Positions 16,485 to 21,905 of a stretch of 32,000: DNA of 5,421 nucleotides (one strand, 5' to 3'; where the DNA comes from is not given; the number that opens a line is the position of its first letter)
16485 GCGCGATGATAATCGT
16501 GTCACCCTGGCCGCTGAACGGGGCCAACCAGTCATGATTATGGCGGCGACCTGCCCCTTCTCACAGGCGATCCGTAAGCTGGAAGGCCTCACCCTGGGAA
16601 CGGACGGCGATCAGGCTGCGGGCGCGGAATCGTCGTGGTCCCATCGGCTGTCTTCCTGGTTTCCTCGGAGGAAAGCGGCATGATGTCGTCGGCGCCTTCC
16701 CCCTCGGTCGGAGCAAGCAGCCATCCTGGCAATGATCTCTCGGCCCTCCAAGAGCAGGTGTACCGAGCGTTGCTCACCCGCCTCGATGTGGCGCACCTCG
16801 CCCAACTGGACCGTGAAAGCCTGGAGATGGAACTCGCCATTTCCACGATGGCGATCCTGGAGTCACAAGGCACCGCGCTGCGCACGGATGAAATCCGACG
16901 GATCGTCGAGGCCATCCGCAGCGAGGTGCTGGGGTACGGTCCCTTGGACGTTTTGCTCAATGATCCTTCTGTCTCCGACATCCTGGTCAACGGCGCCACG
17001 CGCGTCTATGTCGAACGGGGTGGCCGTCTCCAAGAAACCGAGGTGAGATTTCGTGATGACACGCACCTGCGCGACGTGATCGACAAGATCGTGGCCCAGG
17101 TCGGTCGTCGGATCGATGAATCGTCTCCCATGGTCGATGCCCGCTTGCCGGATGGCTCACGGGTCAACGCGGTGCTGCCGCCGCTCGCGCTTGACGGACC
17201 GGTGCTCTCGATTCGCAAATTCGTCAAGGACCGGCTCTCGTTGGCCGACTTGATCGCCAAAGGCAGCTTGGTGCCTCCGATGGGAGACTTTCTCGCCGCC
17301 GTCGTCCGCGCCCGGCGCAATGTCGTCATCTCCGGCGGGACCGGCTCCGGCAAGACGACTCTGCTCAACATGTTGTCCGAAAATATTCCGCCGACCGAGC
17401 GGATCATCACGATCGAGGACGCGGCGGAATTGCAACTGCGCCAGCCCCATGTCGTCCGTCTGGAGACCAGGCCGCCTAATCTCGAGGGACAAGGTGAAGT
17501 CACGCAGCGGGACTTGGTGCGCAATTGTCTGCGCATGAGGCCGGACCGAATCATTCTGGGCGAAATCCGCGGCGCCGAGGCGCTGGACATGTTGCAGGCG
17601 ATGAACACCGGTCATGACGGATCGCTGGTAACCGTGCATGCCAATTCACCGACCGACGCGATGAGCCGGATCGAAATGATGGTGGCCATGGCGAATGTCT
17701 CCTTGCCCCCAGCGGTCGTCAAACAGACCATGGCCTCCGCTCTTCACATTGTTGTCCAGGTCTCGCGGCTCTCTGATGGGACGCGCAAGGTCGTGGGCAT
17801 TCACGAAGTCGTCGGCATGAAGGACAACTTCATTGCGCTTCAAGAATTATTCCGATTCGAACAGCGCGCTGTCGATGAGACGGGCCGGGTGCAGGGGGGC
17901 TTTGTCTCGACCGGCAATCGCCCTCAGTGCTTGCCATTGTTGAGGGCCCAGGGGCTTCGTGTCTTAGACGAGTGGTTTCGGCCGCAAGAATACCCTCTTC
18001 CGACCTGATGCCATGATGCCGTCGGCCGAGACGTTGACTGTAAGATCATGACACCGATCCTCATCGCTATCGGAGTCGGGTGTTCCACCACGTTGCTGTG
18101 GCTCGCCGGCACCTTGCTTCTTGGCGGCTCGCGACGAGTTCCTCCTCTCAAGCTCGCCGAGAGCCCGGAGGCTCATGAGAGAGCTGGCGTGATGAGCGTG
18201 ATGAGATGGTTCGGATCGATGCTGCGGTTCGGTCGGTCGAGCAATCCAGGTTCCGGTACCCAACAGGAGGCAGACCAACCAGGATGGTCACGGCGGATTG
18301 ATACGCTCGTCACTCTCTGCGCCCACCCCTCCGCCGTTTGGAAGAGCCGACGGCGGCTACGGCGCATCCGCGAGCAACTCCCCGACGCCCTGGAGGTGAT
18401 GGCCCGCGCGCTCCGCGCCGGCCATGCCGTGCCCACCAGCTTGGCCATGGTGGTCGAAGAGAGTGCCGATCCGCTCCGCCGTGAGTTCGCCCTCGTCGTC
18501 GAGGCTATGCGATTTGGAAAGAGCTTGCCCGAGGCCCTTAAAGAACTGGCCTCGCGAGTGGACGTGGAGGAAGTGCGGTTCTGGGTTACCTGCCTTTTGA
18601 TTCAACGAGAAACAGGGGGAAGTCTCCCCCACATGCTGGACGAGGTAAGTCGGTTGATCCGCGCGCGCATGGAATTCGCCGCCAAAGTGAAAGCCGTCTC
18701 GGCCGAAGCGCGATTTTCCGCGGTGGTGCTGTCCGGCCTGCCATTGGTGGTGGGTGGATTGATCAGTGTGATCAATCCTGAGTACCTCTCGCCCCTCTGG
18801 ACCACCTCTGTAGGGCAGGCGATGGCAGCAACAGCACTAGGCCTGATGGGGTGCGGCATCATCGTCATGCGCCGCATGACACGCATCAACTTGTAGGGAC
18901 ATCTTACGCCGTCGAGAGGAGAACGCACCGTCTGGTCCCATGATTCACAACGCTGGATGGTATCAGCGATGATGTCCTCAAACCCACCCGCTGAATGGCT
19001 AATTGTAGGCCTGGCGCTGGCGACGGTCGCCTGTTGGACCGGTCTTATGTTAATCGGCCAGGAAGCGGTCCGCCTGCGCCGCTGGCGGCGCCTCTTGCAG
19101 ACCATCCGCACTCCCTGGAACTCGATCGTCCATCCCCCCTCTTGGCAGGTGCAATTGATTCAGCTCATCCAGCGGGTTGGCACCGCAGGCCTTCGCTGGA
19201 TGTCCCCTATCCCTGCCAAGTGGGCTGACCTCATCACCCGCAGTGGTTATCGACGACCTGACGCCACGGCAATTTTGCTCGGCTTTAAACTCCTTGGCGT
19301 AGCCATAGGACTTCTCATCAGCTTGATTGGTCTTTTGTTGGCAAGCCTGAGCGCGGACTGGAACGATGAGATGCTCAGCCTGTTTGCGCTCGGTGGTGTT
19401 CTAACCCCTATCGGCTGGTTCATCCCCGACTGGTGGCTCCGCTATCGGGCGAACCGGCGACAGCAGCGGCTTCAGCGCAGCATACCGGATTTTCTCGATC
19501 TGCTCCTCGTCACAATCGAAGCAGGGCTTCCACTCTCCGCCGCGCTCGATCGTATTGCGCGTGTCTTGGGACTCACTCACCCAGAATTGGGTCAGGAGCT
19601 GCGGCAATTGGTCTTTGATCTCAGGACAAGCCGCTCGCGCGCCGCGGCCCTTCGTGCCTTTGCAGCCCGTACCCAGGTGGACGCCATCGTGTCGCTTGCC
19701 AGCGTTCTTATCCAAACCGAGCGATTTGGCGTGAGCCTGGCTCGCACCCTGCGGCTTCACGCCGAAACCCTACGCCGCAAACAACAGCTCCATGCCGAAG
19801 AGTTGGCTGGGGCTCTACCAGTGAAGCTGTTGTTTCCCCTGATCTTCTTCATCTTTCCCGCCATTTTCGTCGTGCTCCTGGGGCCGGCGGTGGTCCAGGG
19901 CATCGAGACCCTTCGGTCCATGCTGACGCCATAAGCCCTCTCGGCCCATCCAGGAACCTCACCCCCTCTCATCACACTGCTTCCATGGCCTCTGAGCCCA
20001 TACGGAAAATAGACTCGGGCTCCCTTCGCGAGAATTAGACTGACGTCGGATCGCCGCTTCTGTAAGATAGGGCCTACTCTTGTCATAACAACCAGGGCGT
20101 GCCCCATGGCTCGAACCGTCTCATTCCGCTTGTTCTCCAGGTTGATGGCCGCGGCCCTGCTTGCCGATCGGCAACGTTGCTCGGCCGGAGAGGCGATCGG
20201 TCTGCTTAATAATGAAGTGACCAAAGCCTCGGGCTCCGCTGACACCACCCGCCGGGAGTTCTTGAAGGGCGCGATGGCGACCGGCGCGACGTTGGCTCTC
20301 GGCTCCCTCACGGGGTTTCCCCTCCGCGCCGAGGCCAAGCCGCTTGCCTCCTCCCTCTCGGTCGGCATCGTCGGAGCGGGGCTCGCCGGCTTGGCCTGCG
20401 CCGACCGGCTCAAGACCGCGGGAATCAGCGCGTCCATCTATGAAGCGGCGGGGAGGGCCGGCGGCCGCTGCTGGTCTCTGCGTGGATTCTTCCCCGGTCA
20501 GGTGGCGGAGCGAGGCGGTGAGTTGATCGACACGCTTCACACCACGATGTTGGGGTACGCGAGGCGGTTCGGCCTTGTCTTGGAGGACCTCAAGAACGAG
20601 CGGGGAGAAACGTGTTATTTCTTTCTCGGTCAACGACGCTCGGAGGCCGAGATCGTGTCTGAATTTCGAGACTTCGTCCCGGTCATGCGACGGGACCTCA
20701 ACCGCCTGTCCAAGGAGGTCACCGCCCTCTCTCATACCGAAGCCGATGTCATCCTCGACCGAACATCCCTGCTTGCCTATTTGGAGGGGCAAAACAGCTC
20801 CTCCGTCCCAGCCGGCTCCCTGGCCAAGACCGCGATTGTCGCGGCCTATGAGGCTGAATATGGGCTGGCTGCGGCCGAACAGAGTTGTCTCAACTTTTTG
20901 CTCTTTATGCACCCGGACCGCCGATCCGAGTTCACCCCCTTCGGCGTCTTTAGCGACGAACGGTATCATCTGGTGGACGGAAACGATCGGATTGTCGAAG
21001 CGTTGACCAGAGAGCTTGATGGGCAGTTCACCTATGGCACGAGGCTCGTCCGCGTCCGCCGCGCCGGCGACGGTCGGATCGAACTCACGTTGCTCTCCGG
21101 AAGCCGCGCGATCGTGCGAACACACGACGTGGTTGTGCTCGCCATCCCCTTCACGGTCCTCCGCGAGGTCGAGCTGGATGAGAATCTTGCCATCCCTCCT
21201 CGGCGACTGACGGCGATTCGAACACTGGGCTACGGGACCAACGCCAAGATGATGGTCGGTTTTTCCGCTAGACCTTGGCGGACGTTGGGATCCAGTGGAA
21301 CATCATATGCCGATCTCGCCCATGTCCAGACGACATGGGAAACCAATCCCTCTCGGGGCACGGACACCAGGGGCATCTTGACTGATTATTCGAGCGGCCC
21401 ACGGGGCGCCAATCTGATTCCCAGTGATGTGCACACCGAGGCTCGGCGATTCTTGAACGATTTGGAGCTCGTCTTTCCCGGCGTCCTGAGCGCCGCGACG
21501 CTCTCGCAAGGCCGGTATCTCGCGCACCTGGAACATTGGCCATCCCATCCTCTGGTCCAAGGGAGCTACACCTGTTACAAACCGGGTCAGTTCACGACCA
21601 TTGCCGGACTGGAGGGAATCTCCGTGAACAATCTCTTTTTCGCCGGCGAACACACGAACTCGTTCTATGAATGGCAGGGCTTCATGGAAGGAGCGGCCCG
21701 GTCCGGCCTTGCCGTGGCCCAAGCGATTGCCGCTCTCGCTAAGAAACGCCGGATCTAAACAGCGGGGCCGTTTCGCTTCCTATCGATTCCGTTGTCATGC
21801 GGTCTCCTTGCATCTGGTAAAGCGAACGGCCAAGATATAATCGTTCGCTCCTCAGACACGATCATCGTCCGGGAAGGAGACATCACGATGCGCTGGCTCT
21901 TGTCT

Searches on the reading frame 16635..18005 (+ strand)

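Call 10: search_protein_families(library=pfam, proteins=[window:16635-18005:+], max_evalue=0.001)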
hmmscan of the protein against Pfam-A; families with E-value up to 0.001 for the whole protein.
window:16635-18005:+ (457 aa): 4 families
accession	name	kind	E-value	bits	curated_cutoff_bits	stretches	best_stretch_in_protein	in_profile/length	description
PF00437.27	T2SSE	-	1.9e-66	224.6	24.9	1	102-380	6-282/370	Type II/IV secretion system protein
PF00005.33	ABC_tran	-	7.7e-08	33.5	25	1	225-402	9-132/137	ABC transporter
PF13191.12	AAA_16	-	4.2e-05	24.5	32.6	0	220-265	16-62/167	AAA ATPase domain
PF20720.3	nSTAND3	-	0.00093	19.4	27.2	0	224-265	14-56/155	Novel STAND NTPase 3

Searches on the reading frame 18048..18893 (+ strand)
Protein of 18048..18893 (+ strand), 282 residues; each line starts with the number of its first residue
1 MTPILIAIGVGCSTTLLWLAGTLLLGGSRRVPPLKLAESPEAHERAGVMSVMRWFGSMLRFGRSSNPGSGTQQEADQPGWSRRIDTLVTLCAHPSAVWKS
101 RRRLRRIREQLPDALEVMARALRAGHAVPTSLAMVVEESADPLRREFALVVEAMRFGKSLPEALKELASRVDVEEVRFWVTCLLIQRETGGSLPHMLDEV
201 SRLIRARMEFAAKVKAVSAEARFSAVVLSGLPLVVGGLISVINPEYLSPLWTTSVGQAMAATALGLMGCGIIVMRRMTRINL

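Call 10: search_protein_families(library=pfam, proteins=[window:18048-18893:+], max_evalue=0.001)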
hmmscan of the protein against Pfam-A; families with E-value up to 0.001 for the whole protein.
window:18048-18893:+ (282 aa): 1 family
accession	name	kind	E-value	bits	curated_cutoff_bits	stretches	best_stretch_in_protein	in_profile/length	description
PF00482.28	T2SSF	-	2.4e-19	70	25.2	1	115-239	2-123/125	Type II secretion system (T2SS), protein F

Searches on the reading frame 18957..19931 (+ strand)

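Call 10: search_protein_families(library=pfam, proteins=[window:18957-19931:+], max_evalue=0.001)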
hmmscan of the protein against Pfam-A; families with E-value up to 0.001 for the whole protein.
window:18957-19931:+ (325 aa): 1 family
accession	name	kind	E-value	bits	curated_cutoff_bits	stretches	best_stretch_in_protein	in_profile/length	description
PF00482.28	T2SSF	-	1.9e-17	63.8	25.2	1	179-308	1-124/125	Type II secretion system (T2SS), protein F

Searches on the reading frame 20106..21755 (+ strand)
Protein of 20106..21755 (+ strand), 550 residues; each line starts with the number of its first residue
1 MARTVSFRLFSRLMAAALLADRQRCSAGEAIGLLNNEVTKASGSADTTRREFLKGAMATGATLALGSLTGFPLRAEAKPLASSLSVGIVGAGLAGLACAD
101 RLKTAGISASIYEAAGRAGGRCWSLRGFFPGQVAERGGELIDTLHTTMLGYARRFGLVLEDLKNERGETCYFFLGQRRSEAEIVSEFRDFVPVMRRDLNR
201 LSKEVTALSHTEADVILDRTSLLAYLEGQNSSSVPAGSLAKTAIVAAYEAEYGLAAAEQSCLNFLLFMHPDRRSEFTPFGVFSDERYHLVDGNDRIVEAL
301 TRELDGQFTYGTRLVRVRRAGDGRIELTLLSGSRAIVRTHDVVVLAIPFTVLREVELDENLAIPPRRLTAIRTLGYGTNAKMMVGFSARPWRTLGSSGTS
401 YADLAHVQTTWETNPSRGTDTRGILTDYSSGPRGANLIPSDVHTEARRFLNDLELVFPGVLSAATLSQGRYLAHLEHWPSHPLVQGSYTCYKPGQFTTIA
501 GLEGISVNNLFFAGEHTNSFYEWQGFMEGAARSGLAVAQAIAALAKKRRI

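Call 10: search_protein_families(library=pfam, proteins=[window:20106-21755:+], max_evalue=0.001)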
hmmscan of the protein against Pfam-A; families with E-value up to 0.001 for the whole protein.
window:20106-21755:+ (550 aa): 3 families
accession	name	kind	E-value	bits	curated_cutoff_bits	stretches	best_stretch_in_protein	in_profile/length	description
PF01593.30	Amino_oxidase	-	2.5e-50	172.5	19.8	1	93-541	1-442/443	Flavin containing amine oxidoreductase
PF13450.12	NAD_binding_8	-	2.5e-08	34.5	21.9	1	88-144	1-55/68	NAD(P)-binding Rossmann-like domain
PF10518.14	TAT_signal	-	0.00018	21.7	22.7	1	47-66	2-21/21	TAT (twin-arginine translocation) pathway signal sequence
